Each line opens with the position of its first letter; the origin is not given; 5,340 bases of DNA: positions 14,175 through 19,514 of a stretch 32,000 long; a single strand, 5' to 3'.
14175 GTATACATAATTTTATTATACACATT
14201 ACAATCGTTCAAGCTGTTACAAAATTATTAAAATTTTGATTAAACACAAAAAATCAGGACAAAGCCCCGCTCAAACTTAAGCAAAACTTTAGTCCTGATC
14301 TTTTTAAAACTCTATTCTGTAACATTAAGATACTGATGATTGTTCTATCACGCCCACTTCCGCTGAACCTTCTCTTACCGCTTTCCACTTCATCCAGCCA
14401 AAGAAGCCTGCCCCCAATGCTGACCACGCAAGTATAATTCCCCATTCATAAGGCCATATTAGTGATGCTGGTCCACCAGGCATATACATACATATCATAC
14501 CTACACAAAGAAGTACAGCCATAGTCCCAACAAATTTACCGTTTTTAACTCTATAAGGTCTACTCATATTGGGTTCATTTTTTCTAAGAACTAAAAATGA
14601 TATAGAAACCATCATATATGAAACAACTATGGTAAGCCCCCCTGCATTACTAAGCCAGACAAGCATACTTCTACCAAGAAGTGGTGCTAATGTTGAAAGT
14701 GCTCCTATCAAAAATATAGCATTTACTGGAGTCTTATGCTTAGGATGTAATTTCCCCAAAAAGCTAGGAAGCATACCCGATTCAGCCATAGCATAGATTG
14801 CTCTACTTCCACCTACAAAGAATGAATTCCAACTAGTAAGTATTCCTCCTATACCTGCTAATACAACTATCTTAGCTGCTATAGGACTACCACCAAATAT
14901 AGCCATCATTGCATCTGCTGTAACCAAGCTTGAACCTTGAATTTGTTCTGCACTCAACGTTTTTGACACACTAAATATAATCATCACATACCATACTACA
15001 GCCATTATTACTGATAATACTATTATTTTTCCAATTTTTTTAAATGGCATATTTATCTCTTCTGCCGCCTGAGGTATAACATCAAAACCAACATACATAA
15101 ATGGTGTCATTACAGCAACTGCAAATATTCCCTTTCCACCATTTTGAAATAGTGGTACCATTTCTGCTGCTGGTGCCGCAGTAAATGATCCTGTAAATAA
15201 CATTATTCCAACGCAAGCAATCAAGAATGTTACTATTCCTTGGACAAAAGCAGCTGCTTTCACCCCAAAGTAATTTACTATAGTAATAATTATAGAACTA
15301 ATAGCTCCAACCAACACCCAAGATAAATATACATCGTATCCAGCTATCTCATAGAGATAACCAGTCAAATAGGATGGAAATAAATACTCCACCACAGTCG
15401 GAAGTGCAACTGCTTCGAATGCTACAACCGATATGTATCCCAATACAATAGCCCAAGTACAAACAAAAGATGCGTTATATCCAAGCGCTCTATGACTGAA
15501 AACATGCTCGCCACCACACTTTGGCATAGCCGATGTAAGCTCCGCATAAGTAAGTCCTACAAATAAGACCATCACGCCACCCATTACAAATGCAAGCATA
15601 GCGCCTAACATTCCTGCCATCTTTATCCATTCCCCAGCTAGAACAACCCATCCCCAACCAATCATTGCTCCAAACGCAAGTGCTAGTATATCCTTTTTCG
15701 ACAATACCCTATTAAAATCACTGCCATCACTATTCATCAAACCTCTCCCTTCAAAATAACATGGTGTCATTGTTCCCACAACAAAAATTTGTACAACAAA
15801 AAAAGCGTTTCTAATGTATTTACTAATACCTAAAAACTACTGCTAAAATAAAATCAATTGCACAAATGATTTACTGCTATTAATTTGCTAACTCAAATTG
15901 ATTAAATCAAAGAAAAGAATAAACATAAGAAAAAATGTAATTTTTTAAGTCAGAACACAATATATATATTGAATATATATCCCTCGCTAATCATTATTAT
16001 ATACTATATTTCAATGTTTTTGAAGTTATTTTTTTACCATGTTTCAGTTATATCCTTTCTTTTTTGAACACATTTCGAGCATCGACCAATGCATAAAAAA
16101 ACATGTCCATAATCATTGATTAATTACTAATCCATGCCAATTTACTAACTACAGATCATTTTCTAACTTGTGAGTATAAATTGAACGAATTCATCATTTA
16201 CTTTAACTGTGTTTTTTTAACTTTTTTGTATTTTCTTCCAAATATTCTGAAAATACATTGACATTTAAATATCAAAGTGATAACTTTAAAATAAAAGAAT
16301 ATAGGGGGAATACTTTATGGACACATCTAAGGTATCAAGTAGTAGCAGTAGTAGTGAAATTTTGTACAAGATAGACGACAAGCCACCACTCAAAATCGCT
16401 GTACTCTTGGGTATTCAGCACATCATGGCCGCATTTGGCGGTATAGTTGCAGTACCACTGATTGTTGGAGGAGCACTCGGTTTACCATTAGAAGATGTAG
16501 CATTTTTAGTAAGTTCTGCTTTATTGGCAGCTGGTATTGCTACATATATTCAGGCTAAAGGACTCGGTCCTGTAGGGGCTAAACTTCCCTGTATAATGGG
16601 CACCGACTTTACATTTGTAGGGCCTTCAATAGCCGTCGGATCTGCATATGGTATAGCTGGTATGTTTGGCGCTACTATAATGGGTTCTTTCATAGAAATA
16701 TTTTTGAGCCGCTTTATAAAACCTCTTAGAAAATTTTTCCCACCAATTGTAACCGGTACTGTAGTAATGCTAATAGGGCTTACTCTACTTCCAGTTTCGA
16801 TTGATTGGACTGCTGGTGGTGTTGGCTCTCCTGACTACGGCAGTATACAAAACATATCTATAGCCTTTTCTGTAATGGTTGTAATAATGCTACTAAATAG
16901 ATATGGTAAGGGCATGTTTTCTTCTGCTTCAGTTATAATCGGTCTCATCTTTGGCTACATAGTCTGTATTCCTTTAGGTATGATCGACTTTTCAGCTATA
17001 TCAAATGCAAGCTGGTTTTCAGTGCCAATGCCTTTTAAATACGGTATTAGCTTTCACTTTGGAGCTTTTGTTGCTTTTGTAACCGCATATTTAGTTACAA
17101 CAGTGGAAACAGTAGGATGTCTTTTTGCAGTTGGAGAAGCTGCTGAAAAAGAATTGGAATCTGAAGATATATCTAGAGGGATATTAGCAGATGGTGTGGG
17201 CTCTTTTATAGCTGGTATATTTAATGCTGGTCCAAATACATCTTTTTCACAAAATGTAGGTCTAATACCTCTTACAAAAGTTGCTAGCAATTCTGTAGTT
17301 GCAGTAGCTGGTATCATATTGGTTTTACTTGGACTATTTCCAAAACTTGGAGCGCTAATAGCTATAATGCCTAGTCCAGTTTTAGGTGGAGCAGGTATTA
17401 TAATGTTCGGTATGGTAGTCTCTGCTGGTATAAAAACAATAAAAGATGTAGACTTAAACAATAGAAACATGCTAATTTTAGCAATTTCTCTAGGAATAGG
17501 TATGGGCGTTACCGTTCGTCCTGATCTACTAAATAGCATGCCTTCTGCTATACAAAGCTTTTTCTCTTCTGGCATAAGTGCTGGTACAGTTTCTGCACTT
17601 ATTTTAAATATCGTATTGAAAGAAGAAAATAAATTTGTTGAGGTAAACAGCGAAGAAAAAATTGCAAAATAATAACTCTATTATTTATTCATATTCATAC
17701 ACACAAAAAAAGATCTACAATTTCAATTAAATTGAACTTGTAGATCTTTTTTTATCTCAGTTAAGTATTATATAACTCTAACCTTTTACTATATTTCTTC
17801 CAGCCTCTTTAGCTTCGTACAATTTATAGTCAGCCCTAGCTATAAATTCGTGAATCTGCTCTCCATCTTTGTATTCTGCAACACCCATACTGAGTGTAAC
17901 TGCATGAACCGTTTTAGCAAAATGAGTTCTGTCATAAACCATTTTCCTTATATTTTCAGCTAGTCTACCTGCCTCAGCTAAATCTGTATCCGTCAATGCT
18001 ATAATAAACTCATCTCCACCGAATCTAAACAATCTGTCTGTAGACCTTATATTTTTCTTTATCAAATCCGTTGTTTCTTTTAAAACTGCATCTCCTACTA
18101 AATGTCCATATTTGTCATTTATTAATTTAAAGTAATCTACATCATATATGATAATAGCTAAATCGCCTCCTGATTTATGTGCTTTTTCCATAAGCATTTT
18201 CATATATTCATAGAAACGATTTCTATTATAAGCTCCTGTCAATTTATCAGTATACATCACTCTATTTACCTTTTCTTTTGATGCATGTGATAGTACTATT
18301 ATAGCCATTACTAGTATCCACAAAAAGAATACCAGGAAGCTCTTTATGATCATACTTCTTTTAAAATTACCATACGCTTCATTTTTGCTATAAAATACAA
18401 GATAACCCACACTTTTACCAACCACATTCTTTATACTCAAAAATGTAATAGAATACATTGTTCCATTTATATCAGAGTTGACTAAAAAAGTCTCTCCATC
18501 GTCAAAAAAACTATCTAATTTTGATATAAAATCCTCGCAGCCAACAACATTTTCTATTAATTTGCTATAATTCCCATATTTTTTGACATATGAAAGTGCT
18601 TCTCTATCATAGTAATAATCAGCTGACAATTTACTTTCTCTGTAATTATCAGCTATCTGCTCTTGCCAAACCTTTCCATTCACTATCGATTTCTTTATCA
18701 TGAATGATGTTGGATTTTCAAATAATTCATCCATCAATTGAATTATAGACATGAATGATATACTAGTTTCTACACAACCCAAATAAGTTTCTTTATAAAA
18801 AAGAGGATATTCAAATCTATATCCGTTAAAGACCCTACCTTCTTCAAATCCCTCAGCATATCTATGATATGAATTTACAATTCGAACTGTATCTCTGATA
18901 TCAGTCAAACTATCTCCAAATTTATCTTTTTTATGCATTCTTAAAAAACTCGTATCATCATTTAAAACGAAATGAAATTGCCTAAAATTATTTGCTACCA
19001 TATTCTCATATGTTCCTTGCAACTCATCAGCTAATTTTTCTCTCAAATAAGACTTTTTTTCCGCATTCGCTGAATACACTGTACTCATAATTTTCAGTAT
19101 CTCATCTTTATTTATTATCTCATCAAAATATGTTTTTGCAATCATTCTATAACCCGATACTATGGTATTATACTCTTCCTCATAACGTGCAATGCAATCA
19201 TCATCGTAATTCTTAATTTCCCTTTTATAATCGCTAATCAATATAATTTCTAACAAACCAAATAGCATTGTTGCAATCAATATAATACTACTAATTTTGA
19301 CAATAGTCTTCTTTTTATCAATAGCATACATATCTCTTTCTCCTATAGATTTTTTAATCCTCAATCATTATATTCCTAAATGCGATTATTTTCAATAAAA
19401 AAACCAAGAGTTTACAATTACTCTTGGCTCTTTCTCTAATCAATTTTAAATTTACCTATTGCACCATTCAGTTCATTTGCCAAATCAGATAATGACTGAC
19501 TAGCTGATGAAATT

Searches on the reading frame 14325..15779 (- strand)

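Call 8: search_protein_families(library=ncbifam, proteins=[window:14325-15779:-])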
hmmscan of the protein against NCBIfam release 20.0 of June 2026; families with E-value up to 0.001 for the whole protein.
window:14325-15779:- (484 aa): 19 families
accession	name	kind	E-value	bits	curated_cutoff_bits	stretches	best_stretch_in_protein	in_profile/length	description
TIGR00909.1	2A0306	subfamily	2.2e-57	194.9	556.8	1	24-435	3-410/429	amino acid transporter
NF053761.1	BrChAATpBcaP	equivalog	1.2e-48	166.3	690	1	18-431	16-428/460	branched-chain amino acid transporter BcaP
TIGR00908.1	2A0305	equivalog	1.2e-38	133.2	381.75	1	38-462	21-429/442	ethanolamine permease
TIGR00906.1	2A0303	subfamily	3.7e-32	111.5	681.7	1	18-402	25-430/602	cationic amino acid transport permease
TIGR00911.1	2A0308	subfamily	1.1e-24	86.8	701.8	1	32-461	54-473/505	L-type amino acid transporter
NF008466.1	PRK11357.1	equivalog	1e-19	70.8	800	1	20-364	4-344/446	fructoselysine/psicoselysine transporter FrlA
NF008484.0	PRK11387.1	equivalog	2.4e-19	69.6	716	1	17-425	7-421/471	S-methylmethionine permease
NF040513.1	antiport_TyrP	equivalog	4.8e-18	65.1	630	1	64-430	37-417/465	tyrosine-tyramine antiporter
TIGR00913.1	2A0310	subfamily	6.4e-18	64.7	578.7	1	24-421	2-418/480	amino acid permease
TIGR01773.1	GABAperm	equivalog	1.9e-16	59.9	678.1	1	24-413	12-400/452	GABA permease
NF008094.0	PRK10836.1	subfamily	5.1e-15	55.2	735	1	21-401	12-399/489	amino acid permease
TIGR03813.2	Gln_GABA_anti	equivalog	3.6e-13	49.3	650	1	59-430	32-413/479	glutamine/gamma-aminobutyrate antiporter GadC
NF007876.0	PRK10580.1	equivalog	2.1e-12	46.7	736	1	21-450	6-439/457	proline-specific permease ProY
NF047867.1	AA_transp_ThrP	exception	5.4e-12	45.4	850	1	18-432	4-422/461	bifunctional threonine/serine APC transporter ThrP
NF008016.0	PRK10746.1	equivalog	1.4e-11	44.2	799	1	17-433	3-423/461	amino acid permease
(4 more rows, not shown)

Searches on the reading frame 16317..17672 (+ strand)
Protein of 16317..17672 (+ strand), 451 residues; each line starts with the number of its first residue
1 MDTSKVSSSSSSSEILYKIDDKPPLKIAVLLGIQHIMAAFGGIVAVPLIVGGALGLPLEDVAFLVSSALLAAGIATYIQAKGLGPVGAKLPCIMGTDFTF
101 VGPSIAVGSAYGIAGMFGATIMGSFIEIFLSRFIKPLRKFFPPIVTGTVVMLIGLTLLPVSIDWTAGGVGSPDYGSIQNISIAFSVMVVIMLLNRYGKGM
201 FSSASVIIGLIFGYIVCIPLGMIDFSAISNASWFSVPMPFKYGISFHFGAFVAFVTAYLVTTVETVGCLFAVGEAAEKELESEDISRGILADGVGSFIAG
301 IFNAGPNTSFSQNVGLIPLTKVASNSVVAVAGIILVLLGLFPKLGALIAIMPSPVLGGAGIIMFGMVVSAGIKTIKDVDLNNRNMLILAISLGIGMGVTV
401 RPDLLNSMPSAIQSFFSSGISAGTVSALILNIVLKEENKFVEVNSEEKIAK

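Call 8: search_protein_families(library=ncbifam, proteins=[window:16317-17672:+])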
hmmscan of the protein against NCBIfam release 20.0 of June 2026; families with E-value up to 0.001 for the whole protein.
window:16317-17672:+ (451 aa): 6 families
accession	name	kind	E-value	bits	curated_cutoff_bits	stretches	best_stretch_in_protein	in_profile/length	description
TIGR03173.1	pbuX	subfamily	1.9e-153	511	414.15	1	31-435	1-407/407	xanthine permease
TIGR00801.1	ncs2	superfamily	1.4e-122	409.7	291.8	1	25-433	4-415/415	NCS2 family nucleobase:cation symporter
NF007995.0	PRK10720.1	equivalog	1.6e-48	165.6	477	1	17-397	6-378/429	uracil permease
TIGR03616.1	RutG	equivalog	3.4e-40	138.1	758.65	1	11-436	15-427/429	pyrimidine utilization transport protein G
NF008502.0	PRK11412.1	equivalog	9.2e-24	84.3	370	1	28-435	10-428/433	uracil/xanthine transporter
NF037981.1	NCS2_1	subfamily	2e-23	82.9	40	1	29-430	4-417/419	purine/pyrimidine permease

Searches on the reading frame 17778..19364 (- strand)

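Call 8: search_protein_families(library=ncbifam, proteins=[window:17778-19364:-])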
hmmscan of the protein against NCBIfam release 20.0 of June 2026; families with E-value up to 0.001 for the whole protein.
window:17778-19364:- (528 aa): 21 families
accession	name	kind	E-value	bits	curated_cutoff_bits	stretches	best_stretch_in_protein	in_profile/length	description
NF007135.0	PRK09581.1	equivalog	5.9e-47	160.5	474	1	370-526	292-452/457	PleD family two-component system response regulator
TIGR00254.1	GGDEF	domain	1.4e-44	151.8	37.4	1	369-527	4-165/168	diguanylate cyclase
NF038266.1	diguan_SiaD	equivalog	5e-42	144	290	1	364-525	88-251/252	biofilm regulation diguanylate cyclase SiaD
NF007380.0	PRK09894.1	equivalog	4.4e-40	137.9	256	1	370-526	129-284/296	diguanylate cyclase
NF051473.1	DigCycDgcsShew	equivalog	3e-37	128.6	400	1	365-525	131-287/291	diguanylate cyclase DgcS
NF041606.1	dguan_cyc_DgcA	equivalog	1.7e-35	122.5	370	1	370-526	178-336/340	diguanylate cyclase DgcA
NF007423.1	PRK09966.1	equivalog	4.6e-35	121.3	325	1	368-519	237-390/390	diguanylate cyclase DgcN/YfiN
NF007298.0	PRK09776.1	equivalog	1.4e-32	112.6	1135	1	351-526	665-842/1111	diguanylate cyclase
NF011955.1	PRK15426.1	equivalog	5.2e-29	100.8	408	1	348-526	376-558/564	cellulose biosynthesis regulator diguanylate cyclase DgcQ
NF040885.1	diguan_DgcJ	equivalog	1.5e-27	96.6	500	1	339-522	306-489/493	diguanylate cyclase DgcJ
NF047654.1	DiguCycDgcRLepto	equivalog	5.5e-27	94.4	500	1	363-526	126-293/295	diguanylate cyclase DgcR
NF047872.1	GGDEF_GdpS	equivalog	7.5e-26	91.1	400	1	341-526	158-347/355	GGDEF domain-containing protein GdpS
NF007599.0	PRK10245.1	equivalog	1.8e-24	85.9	402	1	339-524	180-365/371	diguanylate cyclase AdrA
NF045675.1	PhdiestaseDibA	equivalog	1.8e-23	82.7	980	1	355-524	188-359/623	phosphodiesterase DibA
NF007474.0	PRK10060.1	equivalog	2.8e-23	82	782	1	361-524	228-390/663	cyclic di-GMP phosphodiesterase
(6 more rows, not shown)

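Call 74: search_protein_families(library=pfam, proteins=[window:17778-19364:-], max_evalue=0.05)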
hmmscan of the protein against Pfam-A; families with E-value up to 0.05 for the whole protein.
window:17778-19364:- (528 aa): 3 families
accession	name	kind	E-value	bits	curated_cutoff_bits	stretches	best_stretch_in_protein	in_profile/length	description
PF00990.26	GGDEF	-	5.5e-43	147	23.8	1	371-524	2-160/161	Diguanylate cyclase, GGDEF domain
PF14827.12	dCache_3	-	1.2e-06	28.7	25.7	1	119-231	59-171/239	Double sensory domain of two-component sensor kinase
PF22335.1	Cas10-Cmr2_palm2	-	0.0029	18.2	27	1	449-525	58-131/133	Cas10/Cmr2, second palm domain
